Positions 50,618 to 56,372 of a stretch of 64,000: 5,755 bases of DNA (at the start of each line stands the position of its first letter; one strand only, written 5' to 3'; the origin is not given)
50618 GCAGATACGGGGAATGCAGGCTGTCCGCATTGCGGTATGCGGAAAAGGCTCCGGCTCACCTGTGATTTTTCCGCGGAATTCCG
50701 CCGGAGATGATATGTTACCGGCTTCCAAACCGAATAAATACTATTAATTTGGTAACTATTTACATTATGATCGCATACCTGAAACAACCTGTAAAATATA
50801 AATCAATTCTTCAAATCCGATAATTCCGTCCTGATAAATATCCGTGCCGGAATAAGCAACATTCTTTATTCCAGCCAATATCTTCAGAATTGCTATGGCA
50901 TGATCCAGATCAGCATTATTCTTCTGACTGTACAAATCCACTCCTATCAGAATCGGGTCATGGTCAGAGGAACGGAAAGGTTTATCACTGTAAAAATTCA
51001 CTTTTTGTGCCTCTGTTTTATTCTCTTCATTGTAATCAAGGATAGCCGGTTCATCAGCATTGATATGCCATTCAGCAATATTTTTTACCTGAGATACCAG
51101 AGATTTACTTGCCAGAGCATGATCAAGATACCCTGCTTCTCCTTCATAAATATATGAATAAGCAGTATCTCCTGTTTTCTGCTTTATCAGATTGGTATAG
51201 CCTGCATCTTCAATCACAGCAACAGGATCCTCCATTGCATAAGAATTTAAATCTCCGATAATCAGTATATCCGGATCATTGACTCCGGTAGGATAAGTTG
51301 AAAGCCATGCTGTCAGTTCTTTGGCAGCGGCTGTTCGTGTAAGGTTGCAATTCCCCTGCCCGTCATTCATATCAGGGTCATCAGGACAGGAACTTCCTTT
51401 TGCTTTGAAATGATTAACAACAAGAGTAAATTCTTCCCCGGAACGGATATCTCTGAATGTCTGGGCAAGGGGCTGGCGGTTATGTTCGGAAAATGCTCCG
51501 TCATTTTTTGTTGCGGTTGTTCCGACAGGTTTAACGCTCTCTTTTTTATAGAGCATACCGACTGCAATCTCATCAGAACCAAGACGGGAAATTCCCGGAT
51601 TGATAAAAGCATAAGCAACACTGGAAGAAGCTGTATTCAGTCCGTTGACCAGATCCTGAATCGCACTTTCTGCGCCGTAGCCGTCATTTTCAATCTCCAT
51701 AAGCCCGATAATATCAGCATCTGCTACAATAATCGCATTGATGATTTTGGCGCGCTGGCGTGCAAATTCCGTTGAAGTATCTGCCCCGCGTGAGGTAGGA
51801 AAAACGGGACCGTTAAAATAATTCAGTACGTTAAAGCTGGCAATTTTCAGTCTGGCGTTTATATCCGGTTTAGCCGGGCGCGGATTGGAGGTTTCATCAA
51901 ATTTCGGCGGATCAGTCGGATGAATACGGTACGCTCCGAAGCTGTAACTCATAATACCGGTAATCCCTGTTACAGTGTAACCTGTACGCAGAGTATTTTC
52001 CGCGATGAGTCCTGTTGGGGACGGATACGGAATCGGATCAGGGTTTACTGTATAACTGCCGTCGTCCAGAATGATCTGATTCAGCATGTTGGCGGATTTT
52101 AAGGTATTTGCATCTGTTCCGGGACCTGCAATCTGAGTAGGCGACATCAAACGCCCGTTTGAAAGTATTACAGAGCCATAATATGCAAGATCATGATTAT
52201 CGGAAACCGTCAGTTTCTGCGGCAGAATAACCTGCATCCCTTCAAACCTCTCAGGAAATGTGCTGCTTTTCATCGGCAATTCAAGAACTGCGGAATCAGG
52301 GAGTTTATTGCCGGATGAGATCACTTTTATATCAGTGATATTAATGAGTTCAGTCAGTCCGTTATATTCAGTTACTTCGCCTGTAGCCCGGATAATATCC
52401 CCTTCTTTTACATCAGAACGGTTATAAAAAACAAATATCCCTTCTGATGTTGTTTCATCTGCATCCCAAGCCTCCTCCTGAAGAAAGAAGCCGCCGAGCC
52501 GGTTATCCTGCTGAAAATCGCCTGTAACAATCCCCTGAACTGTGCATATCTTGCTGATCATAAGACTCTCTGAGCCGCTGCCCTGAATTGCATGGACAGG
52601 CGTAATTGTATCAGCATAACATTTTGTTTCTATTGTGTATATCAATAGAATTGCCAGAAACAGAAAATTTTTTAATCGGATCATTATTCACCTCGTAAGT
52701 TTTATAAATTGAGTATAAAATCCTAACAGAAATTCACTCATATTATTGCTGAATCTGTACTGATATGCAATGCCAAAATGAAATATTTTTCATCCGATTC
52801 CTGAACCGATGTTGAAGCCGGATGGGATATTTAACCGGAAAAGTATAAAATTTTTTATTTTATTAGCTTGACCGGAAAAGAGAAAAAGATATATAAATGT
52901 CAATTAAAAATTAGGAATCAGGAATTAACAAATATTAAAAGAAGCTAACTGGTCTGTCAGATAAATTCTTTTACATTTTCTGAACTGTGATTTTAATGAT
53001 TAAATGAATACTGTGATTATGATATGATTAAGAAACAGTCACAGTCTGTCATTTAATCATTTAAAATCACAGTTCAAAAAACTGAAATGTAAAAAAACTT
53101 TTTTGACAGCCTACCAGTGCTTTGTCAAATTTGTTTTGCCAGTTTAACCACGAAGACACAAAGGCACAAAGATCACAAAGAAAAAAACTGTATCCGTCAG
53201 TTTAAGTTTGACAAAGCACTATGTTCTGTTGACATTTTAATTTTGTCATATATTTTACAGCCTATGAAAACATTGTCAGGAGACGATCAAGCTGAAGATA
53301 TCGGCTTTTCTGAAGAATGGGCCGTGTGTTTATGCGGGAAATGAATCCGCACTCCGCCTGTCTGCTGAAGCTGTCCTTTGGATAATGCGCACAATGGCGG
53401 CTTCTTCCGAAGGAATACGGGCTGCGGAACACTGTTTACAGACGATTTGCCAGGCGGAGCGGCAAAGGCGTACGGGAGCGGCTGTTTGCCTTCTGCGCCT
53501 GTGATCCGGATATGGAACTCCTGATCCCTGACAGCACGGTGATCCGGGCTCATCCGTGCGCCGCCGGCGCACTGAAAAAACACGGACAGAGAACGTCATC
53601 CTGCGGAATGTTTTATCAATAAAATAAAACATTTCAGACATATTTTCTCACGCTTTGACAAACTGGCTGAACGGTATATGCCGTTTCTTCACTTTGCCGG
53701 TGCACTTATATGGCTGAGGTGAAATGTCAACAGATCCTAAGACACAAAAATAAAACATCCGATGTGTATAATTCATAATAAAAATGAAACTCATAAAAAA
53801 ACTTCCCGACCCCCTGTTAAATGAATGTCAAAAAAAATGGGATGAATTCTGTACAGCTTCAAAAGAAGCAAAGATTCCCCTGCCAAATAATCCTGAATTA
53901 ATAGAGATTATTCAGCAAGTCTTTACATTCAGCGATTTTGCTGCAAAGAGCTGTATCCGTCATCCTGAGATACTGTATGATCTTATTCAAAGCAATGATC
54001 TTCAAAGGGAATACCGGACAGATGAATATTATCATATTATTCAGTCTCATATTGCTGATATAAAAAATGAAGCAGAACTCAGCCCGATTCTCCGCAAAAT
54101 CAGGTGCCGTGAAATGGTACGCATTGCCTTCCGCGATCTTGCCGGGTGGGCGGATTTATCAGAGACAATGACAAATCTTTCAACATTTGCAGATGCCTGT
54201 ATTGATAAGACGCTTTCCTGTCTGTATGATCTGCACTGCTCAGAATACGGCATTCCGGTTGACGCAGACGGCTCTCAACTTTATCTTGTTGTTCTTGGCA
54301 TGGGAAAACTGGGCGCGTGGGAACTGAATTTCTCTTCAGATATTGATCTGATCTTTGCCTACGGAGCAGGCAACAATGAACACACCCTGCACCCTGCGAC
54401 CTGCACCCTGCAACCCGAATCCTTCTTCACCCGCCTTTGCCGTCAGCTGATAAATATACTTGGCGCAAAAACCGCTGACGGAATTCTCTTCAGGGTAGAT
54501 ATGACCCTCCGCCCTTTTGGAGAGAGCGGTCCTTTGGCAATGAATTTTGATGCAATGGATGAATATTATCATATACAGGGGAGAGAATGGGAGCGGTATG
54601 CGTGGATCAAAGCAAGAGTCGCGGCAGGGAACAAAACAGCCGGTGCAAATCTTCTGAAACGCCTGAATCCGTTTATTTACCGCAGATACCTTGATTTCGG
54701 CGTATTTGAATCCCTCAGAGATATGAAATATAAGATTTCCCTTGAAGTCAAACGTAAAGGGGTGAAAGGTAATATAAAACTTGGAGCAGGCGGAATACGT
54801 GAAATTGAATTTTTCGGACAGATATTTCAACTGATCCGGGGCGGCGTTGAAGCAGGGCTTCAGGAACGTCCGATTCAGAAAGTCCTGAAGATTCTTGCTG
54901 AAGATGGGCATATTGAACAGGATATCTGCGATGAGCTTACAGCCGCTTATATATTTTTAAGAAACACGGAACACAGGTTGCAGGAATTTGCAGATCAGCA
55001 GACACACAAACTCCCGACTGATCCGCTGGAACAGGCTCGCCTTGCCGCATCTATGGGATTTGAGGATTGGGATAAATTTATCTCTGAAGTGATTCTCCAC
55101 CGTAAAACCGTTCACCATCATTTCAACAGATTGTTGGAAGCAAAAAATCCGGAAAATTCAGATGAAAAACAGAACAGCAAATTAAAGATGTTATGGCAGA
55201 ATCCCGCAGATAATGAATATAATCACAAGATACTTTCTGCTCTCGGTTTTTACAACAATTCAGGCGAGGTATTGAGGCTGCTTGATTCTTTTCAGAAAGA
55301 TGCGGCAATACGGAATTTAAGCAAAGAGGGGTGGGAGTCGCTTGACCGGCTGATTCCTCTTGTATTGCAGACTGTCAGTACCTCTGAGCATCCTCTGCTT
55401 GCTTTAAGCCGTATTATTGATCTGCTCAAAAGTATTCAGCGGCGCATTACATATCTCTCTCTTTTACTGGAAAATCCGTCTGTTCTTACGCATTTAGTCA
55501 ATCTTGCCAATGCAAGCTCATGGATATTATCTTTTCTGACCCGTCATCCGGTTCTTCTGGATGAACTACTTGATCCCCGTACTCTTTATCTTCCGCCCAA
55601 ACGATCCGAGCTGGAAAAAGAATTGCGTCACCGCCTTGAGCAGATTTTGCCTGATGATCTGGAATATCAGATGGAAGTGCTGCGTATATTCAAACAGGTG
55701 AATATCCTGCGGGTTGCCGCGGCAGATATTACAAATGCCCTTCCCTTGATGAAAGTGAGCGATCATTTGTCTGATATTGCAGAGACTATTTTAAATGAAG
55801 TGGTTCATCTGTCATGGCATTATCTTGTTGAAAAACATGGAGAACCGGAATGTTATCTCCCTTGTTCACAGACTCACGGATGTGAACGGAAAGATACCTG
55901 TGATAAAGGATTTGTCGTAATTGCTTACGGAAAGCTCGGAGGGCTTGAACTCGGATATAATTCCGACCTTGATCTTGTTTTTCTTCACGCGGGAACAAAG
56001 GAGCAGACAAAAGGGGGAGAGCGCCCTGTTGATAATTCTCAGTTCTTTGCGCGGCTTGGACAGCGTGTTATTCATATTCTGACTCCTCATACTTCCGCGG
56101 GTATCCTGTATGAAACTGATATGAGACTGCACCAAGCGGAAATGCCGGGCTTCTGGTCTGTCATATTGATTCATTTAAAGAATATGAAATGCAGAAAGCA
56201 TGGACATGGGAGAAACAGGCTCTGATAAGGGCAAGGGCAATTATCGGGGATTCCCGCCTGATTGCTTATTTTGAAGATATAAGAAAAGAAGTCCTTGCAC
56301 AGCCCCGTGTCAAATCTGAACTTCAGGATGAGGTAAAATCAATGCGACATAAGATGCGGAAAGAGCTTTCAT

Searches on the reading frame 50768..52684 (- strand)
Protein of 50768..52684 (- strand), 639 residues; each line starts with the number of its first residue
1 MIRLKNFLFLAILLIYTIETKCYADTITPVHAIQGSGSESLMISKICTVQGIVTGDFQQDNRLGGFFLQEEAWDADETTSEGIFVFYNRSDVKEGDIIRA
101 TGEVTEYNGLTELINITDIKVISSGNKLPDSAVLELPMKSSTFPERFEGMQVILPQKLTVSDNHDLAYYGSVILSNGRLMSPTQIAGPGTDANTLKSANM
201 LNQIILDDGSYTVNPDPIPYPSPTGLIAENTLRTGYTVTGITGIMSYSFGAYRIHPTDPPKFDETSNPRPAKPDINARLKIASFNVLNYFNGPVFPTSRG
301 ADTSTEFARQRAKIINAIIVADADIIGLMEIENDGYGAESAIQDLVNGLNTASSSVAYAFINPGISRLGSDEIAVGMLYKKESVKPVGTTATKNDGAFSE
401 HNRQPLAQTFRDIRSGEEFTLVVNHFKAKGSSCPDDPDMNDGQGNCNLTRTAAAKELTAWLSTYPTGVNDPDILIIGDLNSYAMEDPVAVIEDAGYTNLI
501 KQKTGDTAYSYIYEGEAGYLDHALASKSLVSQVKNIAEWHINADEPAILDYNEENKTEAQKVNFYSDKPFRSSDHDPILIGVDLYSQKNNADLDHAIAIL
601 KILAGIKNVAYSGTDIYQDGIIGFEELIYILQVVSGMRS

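Call 73: search_protein_families(library=pfam, proteins=[window:50768-52684:-], max_evalue=0.00001)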
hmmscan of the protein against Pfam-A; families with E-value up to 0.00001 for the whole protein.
window:50768-52684:- (639 aa): 1 family
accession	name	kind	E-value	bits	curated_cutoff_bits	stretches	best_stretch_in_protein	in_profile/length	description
PF03372.29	Exo_endo_phos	-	5.2e-08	33.3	24.5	1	282-575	1-225/225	Endonuclease/Exonuclease/phosphatase family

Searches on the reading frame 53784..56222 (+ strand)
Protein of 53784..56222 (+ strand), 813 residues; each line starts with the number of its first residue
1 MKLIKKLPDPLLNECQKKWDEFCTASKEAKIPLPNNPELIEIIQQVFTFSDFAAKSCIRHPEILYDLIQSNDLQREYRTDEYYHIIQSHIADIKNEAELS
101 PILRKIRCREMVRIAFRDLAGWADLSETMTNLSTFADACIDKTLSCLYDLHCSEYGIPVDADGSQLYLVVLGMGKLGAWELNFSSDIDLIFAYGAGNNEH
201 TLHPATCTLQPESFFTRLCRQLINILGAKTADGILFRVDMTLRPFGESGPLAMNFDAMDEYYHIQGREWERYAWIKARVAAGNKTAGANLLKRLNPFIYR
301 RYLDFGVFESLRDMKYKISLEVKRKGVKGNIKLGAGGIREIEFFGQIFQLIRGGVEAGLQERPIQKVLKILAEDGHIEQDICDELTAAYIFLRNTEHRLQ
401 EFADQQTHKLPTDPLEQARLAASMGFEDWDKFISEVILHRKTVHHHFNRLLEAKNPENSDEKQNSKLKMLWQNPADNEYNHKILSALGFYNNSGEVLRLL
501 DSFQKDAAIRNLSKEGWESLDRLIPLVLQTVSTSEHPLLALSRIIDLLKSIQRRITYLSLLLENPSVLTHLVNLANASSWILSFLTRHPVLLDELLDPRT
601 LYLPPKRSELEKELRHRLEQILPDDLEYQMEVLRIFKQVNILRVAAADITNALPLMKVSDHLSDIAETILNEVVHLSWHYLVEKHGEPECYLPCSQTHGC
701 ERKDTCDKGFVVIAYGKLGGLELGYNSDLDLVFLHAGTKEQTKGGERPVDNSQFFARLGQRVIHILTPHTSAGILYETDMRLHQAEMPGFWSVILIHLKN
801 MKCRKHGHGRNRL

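Call 73: search_protein_families(library=pfam, proteins=[window:53784-56222:+], max_evalue=0.00001)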
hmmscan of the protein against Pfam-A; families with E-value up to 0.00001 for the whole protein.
window:53784-56222:+ (813 aa): 2 families
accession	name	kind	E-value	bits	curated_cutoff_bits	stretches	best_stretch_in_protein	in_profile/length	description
PF03710.21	GlnE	-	1.2e-132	441.4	24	2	43-291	4-250/252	Glutamate-ammonia ligase adenylyltransferase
PF08335.16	GlnD_UR_UTase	-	7.3e-32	110.8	21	1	312-451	1-141/141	GlnD PII-uridylyltransferase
